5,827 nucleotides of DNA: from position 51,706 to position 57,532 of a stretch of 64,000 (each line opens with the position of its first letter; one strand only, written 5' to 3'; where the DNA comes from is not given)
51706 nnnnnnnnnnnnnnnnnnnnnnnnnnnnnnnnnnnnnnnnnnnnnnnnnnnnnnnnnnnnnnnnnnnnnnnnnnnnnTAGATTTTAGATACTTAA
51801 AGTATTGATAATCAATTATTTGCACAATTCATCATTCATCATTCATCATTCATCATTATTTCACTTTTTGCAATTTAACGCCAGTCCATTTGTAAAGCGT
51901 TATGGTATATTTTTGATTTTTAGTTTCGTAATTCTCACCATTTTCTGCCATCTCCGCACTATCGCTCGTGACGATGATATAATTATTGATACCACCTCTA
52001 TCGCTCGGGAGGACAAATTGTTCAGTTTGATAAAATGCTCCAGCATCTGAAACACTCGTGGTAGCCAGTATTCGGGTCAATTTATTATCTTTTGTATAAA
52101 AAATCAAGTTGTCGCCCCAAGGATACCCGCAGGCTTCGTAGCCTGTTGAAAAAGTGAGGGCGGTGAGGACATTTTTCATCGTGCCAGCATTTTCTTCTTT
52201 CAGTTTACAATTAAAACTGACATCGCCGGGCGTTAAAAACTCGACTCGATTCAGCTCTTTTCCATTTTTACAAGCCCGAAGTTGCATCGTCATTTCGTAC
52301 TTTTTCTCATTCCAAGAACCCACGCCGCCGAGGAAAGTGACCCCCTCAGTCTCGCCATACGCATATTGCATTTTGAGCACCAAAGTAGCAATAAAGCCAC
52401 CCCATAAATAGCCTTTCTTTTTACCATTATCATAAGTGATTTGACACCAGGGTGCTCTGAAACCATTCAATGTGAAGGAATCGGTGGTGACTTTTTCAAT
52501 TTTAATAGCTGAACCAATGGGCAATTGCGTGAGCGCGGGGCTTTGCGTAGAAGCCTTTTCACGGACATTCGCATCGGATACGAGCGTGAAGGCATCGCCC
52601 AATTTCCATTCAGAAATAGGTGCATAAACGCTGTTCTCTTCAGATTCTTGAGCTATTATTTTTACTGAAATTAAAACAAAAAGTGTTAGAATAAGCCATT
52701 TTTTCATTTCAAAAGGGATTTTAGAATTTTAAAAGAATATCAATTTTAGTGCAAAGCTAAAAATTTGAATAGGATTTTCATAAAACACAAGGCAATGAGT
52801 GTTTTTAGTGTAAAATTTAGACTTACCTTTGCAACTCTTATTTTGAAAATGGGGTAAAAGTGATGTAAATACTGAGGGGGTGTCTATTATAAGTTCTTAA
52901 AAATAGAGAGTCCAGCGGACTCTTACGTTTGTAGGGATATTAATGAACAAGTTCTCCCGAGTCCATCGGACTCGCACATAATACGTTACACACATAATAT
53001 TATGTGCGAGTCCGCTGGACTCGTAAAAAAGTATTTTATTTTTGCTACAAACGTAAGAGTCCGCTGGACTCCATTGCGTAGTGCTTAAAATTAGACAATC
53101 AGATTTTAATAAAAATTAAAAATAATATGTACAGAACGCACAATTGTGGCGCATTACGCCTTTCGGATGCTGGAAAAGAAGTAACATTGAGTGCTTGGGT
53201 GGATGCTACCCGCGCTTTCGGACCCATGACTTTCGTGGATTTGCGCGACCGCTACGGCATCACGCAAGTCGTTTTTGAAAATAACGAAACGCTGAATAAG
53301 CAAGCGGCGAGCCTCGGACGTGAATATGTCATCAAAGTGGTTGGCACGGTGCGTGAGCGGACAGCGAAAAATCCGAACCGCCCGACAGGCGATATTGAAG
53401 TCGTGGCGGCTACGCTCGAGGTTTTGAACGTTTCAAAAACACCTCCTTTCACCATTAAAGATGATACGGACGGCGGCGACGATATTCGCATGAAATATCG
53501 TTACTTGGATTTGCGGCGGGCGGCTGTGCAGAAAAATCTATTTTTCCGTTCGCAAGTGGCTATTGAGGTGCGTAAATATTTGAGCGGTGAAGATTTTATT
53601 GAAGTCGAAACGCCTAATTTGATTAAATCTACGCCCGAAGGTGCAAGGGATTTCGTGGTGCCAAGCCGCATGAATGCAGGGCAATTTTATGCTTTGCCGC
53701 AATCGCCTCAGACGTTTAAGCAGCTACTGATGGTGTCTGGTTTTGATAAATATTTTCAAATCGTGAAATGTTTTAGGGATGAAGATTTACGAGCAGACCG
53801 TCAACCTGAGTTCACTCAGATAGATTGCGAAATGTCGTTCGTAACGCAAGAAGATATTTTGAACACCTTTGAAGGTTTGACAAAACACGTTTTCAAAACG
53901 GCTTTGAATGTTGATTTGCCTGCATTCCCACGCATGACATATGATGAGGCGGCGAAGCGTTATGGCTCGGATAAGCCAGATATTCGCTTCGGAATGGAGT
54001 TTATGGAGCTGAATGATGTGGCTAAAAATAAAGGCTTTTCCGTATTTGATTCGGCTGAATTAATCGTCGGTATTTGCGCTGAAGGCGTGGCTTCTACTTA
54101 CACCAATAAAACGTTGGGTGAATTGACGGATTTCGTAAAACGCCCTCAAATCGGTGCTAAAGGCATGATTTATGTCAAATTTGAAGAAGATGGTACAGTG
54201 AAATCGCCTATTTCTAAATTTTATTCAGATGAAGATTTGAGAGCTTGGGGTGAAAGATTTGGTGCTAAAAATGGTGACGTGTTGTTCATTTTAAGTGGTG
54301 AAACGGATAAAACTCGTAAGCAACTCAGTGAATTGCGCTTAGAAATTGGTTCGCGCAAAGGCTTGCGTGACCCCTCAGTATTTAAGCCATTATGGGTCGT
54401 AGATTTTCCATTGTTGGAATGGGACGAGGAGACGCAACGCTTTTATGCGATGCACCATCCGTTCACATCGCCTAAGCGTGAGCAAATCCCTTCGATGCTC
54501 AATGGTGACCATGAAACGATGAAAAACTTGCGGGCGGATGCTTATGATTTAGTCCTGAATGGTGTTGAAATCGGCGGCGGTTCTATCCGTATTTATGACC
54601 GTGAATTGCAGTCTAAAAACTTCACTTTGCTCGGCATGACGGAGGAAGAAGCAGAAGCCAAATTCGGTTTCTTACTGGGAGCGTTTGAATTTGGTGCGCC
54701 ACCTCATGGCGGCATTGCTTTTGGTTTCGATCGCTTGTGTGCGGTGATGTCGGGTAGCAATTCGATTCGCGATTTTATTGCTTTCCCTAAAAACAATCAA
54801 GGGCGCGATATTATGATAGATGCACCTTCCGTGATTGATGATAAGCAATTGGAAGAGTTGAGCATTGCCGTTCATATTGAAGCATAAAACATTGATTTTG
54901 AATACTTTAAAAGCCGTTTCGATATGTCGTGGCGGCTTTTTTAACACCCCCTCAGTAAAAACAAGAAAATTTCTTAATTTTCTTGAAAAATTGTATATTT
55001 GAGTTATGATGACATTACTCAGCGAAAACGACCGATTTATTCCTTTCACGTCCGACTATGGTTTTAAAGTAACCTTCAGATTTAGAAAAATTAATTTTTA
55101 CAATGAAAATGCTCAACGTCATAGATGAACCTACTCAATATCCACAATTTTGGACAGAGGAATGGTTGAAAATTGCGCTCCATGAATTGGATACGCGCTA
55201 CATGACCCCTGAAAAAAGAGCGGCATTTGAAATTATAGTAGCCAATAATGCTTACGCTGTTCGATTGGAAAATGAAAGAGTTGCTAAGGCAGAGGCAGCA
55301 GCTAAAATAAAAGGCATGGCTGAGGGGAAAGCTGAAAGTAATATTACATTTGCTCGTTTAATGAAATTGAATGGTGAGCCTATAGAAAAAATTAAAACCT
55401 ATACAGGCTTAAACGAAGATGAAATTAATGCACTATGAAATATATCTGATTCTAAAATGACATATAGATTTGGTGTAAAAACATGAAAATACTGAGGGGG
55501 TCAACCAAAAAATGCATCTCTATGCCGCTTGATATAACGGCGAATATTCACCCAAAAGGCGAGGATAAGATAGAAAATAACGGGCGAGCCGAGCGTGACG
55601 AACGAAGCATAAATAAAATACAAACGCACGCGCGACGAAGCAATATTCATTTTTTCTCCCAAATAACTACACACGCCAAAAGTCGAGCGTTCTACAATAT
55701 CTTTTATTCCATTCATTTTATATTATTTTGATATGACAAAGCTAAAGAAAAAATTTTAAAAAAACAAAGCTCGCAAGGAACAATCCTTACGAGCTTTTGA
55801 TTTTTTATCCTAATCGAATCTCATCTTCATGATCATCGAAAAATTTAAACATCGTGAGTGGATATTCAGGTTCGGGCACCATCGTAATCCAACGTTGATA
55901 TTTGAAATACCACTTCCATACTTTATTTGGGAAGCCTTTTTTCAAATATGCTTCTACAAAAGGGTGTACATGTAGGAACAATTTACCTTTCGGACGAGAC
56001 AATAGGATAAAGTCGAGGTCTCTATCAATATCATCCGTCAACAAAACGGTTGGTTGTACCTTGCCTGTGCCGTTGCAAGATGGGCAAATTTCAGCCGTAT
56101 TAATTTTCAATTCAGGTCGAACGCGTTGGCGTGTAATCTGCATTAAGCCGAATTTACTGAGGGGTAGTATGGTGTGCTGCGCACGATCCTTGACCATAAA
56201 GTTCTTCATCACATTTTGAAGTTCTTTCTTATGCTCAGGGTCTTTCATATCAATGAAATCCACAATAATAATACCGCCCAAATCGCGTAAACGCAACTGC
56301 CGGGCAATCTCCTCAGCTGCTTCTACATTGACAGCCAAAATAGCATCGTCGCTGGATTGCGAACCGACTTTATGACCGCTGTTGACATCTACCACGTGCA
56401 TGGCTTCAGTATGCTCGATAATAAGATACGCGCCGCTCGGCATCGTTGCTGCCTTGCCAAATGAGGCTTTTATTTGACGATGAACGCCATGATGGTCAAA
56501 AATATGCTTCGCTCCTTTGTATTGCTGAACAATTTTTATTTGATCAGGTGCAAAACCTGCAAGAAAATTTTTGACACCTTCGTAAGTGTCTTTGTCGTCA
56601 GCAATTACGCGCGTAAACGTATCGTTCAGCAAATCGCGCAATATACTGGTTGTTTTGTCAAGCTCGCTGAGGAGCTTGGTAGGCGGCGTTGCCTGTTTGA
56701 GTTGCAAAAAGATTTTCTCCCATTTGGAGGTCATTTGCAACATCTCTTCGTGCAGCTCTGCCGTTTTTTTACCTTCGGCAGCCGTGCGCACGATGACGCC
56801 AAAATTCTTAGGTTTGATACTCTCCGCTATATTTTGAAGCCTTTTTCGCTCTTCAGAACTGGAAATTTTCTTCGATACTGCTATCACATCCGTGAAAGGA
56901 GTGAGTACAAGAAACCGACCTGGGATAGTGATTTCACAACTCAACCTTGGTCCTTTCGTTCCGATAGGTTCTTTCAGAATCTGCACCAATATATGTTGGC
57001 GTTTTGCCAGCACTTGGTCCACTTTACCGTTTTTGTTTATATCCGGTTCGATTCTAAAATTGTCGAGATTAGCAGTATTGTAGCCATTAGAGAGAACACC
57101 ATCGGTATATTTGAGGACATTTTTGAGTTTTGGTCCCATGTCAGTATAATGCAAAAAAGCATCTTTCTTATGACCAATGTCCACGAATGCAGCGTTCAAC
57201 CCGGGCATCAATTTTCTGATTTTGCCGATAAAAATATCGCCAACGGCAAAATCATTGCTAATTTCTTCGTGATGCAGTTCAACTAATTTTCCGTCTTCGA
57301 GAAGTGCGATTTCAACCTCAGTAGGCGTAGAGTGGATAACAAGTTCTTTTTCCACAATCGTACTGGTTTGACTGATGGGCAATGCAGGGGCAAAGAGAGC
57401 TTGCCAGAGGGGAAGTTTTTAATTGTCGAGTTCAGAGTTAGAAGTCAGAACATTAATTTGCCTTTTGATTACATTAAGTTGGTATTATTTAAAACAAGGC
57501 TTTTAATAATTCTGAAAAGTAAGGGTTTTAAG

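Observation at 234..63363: Hyper-abundant non-palindromic decamer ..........: about one copy per kb, on both strands, inside and outside genes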

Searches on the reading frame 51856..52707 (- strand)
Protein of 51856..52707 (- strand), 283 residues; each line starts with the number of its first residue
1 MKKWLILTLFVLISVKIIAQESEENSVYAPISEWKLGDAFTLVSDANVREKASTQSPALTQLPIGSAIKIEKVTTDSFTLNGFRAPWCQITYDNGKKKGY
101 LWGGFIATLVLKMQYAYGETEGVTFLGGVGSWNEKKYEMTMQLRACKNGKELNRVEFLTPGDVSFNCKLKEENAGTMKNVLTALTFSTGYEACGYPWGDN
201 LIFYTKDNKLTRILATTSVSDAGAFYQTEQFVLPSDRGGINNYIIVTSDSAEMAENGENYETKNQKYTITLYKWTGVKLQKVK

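Call 32: search_protein_families(library=pfam, proteins=[window:51856-52707:-], max_evalue=0.00001)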
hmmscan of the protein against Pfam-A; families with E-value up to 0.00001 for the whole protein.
window:51856-52707:- (283 aa): 1 family
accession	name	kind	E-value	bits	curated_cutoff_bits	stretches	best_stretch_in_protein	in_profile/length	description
PF08239.17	SH3_3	-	2.2e-09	37.8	27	1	44-106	1-53/54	Bacterial SH3 domain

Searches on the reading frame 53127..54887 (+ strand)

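Call 32: search_protein_families(library=pfam, proteins=[window:53127-54887:+], max_evalue=0.00001)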
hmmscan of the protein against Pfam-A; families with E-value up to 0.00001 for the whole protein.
window:53127-54887:+ (586 aa): 3 families
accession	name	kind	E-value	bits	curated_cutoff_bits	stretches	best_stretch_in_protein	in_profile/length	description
PF00152.25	tRNA-synt_2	-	2.5e-118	395.1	25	1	119-556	3-307/308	tRNA synthetases class II (D, K and N)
PF01336.31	tRNA_anti-codon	-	4.2e-14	52.7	27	1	19-100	1-75/75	OB-fold nucleic acid binding domain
PF02938.19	GAD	-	1.5e-12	48.1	23.4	1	311-398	9-93/95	GAD domain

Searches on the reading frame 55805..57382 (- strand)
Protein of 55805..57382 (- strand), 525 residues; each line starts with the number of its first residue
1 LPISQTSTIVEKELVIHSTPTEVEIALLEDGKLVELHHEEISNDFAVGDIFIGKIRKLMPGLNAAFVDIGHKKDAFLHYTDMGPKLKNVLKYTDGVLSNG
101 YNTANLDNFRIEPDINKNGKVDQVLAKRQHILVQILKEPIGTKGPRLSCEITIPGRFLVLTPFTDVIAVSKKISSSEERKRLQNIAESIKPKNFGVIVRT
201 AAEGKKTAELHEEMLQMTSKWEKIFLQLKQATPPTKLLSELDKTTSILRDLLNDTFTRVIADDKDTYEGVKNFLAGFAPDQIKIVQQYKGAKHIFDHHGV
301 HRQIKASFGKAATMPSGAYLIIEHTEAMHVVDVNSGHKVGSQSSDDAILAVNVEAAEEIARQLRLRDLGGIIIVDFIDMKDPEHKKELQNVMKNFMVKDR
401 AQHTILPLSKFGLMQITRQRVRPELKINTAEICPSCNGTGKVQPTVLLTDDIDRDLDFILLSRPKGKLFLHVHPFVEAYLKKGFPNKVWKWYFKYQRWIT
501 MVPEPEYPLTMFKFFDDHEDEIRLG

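Call 33: search_protein_families(library=pfam, proteins=[window:55805-57382:-], max_evalue=0.001)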
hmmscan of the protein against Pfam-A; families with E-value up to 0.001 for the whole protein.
window:55805-57382:- (525 aa): 1 family
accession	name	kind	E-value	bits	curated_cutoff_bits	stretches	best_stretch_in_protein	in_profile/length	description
PF10150.14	RNase_E_G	-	5.1e-98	328.2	25.5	1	152-421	1-270/270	Ribonuclease E/G family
